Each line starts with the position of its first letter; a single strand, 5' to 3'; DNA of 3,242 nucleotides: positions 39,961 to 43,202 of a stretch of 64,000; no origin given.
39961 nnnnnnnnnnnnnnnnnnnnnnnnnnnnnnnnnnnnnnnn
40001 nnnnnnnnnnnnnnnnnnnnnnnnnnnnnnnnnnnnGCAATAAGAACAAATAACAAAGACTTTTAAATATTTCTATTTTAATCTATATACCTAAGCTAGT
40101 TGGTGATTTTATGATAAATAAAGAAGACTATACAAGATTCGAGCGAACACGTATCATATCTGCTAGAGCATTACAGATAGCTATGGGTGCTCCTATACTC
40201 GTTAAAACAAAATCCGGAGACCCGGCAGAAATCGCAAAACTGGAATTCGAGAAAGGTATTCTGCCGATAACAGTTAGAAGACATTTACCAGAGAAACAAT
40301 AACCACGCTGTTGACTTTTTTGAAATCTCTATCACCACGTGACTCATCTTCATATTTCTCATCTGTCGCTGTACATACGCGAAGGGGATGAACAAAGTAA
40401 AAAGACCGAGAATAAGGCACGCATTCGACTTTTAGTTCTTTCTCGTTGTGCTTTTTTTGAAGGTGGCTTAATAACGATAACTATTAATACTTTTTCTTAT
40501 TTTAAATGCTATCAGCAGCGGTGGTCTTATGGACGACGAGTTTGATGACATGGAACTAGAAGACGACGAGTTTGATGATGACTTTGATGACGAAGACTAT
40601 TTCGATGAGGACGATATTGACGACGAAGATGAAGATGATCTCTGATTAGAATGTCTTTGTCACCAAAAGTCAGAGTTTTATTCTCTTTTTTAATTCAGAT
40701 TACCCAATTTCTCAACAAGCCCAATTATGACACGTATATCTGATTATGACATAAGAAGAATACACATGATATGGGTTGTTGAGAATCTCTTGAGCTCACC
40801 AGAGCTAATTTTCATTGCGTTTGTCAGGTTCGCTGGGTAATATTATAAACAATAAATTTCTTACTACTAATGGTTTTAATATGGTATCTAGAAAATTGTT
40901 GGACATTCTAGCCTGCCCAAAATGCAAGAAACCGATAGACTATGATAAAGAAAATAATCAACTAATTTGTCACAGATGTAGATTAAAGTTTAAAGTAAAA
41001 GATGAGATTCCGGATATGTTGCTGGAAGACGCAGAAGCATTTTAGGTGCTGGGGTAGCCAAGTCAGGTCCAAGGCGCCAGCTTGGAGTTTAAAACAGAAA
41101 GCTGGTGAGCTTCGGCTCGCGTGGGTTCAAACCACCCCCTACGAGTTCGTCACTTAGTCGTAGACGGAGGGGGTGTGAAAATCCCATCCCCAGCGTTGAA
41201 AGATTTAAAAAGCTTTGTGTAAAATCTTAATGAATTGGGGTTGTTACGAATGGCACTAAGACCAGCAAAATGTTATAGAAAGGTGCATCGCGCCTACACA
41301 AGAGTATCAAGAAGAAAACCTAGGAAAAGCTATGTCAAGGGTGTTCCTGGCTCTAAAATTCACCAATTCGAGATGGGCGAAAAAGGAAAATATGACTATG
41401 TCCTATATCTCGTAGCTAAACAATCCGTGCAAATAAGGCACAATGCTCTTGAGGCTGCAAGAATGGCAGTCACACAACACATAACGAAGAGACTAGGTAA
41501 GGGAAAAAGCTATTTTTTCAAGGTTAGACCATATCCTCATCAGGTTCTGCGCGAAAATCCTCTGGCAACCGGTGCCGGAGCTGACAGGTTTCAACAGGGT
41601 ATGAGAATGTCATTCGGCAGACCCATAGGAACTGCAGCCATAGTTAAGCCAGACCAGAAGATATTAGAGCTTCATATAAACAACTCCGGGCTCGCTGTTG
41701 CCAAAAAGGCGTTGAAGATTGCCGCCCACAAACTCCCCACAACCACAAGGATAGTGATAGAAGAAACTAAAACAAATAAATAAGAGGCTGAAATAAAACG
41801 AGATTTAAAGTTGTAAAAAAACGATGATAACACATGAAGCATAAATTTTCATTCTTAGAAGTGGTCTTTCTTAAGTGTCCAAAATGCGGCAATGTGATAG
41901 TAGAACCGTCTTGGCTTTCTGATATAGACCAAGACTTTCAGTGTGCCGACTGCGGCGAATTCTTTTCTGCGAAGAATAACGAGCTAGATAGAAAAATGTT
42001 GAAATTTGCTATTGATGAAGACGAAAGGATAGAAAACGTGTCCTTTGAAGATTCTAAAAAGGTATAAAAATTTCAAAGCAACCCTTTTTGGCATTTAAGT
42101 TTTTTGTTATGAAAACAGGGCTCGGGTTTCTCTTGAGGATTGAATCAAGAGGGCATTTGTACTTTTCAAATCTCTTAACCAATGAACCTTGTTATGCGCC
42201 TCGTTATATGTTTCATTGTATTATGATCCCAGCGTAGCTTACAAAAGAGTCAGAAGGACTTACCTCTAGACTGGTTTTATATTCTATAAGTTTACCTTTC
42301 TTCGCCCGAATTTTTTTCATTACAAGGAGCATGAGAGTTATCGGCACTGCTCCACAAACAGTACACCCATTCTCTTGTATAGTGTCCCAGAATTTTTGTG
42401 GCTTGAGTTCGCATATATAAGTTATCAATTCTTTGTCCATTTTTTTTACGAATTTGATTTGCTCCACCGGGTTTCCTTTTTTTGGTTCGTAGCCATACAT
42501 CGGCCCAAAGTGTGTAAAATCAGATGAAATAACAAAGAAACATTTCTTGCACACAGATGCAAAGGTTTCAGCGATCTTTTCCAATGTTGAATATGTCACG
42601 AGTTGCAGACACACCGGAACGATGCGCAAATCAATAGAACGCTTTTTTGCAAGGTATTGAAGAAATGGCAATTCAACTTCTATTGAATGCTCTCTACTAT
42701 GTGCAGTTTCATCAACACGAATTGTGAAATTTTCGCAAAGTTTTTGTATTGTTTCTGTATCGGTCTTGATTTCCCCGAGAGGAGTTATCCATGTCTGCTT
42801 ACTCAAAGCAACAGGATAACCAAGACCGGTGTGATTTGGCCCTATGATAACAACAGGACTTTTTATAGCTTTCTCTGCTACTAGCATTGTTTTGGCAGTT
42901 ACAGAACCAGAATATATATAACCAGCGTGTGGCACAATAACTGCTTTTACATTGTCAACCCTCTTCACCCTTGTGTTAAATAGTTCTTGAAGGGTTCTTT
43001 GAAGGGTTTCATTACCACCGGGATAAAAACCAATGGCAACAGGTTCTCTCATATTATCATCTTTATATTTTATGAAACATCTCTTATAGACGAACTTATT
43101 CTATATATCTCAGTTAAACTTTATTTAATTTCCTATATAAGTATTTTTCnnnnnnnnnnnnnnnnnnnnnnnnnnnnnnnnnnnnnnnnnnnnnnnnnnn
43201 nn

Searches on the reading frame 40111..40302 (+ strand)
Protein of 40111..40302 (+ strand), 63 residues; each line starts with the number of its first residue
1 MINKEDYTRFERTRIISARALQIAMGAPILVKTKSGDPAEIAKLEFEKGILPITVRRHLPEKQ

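Call 15: search_protein_families(library=pfam, proteins=[window:40111-40302:+])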
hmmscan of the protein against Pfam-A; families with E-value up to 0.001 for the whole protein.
window:40111-40302:+ (63 aa): 1 family
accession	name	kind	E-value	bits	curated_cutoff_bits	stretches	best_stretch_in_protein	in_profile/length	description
PF01192.27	RNA_pol_Rpb6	-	1e-08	35.5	26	1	8-53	8-53/53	RNA polymerase Rpb6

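Call 27: find_encoding_contigs(protein=window:40111-40302:+, flank=6000, max_places=10)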
Protein window:40111-40302:+ (63 aa): 16 contigs read that carry it; 10 places shown.
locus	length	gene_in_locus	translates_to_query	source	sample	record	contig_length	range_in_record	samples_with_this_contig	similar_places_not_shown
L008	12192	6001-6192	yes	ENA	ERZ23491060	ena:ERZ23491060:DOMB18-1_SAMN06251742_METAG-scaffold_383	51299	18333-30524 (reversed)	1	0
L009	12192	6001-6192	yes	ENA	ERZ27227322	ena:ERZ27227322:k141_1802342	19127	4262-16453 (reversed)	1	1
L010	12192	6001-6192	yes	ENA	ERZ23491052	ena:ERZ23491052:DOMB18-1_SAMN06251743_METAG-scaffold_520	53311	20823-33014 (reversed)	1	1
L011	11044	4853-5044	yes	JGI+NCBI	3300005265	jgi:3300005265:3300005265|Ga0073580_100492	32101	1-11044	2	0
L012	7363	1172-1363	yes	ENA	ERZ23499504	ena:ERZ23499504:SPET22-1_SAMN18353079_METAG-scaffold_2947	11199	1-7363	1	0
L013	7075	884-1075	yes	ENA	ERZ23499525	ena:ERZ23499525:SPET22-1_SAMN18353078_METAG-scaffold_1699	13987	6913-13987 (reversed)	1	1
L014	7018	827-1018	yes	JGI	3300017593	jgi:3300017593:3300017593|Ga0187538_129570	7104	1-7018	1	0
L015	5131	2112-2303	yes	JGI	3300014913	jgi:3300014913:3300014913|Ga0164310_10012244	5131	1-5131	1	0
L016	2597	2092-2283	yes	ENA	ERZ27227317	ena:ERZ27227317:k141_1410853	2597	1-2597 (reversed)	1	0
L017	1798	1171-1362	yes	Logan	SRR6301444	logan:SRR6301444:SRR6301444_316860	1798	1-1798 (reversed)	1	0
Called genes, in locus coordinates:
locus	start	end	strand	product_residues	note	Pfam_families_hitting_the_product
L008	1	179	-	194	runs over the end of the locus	PF05916:Sld5 (weak), PF27418:GINS23_N (weak), PF22090:Gins51_C (weak)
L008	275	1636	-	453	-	PF21686:LigD_Prim-Pol (faint), PF01896:DNA_primase_S (weak)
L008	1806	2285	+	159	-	PF00571:CBS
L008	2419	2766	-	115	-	-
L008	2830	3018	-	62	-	PF01246:Ribosomal_L24e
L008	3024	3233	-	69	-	PF01200:Ribosomal_S28e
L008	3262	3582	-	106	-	PF01248:Ribosomal_L7Ae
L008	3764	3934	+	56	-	PF01667:Ribosomal_S27e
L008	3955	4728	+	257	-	PF00575:S1, PF07541:EIF_2_alpha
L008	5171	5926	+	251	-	PF09754:PAC2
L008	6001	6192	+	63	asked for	PF01192:RNA_pol_Rpb6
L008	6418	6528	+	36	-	-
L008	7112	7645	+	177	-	PF00252:Ribosomal_L16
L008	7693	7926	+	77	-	-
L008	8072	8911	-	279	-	PF01875:Memo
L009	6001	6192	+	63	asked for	PF01192:RNA_pol_Rpb6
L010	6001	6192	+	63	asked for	PF01192:RNA_pol_Rpb6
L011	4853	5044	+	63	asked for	PF01192:RNA_pol_Rpb6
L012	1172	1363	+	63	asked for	PF01192:RNA_pol_Rpb6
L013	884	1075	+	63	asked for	PF01192:RNA_pol_Rpb6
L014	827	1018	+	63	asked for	PF01192:RNA_pol_Rpb6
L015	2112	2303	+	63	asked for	PF01192:RNA_pol_Rpb6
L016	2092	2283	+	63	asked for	PF01192:RNA_pol_Rpb6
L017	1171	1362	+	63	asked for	PF01192:RNA_pol_Rpb6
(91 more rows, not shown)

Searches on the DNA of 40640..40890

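Call 58: search_rna_families(source=window, start=40640, end=40890, threshold=evalue, max_evalue=10, show_alignments=3)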
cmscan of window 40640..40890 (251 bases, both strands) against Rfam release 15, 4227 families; matches with E-value up to 10: 2.
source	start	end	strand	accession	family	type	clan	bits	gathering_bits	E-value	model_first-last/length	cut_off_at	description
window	40658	40717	-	RF02289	TtnuCD13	Gene; snRNA; snoRNA; CD-box;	-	20.3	75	0.47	1-63/63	no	Tetrahymena snoRNA TtnuCD13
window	40711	40783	+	RF01191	SNORD121A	Gene; snRNA; snoRNA; CD-box;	-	16.5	44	2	1-82/82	no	Small nucleolar RNA SNORD121A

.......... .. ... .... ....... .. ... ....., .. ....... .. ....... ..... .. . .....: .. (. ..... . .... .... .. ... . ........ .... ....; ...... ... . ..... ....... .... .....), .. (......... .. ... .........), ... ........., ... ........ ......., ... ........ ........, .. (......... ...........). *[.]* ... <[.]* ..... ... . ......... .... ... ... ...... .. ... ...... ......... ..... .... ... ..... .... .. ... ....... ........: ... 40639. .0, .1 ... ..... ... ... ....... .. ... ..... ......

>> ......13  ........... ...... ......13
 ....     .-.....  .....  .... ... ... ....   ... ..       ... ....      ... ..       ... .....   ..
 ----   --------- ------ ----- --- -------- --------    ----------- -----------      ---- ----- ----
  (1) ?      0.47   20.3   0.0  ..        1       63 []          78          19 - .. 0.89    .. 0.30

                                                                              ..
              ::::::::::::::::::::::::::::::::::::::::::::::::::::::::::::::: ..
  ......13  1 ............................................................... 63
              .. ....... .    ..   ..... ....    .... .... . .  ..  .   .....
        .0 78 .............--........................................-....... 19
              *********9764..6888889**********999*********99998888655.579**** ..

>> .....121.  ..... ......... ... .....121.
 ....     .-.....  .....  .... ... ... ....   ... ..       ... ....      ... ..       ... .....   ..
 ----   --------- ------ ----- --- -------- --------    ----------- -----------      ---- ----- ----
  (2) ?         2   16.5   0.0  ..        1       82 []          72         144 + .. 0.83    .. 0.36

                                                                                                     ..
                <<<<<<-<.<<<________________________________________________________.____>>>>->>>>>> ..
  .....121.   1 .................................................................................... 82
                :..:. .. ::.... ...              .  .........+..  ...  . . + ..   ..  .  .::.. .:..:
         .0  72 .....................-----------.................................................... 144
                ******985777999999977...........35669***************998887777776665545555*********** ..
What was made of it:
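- On Box C/D sRNA: The C-to-D' spacing is 8 nt. The Rfam scores are 16.5 and 20.3 bits against cut-offs of 44 and 75 (call 58).
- Closest known: Archaeal box C/D sRNAs. Different: The spacing is wrong, and the scores are far below threshold (16.5 bits against a cut-off of 44, and 20.3 against 75; call 58).
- Tried and rejected: The boxes are missing, and the Rfam hits are sub-threshold (call 58).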

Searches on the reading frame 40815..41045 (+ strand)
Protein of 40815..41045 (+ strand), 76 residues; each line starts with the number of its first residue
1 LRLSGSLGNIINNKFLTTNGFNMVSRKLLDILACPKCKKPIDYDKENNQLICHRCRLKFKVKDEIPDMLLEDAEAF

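Call 15: search_protein_families(library=pfam, proteins=[window:40815-41045:+])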
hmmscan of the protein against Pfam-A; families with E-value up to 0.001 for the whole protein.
window:40815-41045:+ (76 aa): 2 families
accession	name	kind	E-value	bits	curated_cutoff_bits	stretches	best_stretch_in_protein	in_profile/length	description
PF03966.22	Trm112p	-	5.9e-13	49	22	1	26-63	2-39/40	Trm112p-like protein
PF22191.2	IBR_1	-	5.7e-06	26.6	27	1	32-59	4-31/47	IBR domain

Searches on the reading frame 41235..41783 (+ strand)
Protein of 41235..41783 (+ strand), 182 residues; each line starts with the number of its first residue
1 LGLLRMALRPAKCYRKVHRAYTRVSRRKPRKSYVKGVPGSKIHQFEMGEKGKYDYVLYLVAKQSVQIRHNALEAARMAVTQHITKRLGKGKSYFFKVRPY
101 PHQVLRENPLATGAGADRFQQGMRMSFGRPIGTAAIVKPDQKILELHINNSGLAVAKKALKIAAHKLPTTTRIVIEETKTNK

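Call 15: search_protein_families(library=pfam, proteins=[window:41235-41783:+])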
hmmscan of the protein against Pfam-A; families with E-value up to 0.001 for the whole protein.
window:41235-41783:+ (182 aa): 1 family
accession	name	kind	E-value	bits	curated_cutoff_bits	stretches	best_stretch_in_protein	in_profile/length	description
PF00252.24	Ribosomal_L16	-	5e-32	111.1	27.9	1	23-174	3-132/132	Ribosomal protein L16p/L10e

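Call 17: find_encoding_contigs(protein=window:41235-41783:+, flank=3000, max_places=10)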
Protein window:41235-41783:+ (182 aa): no gene with exactly this product is on record in the collection.

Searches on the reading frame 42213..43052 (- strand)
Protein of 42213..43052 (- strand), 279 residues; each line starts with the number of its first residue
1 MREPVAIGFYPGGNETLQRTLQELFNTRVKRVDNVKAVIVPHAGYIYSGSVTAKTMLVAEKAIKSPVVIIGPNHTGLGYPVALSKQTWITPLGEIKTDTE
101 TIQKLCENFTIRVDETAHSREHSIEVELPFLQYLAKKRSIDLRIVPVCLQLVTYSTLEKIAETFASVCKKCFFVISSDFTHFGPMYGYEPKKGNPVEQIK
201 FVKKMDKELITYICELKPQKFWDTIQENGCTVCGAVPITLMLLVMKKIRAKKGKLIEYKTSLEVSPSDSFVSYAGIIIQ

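Call 15: search_protein_families(library=pfam, proteins=[window:42213-43052:-])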
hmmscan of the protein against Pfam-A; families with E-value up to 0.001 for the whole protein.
window:42213-43052:- (279 aa): 1 family
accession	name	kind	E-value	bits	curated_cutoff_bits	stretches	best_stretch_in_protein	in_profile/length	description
PF01875.22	Memo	-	5.1e-68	229.6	27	1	6-276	5-268/269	Memo-like protein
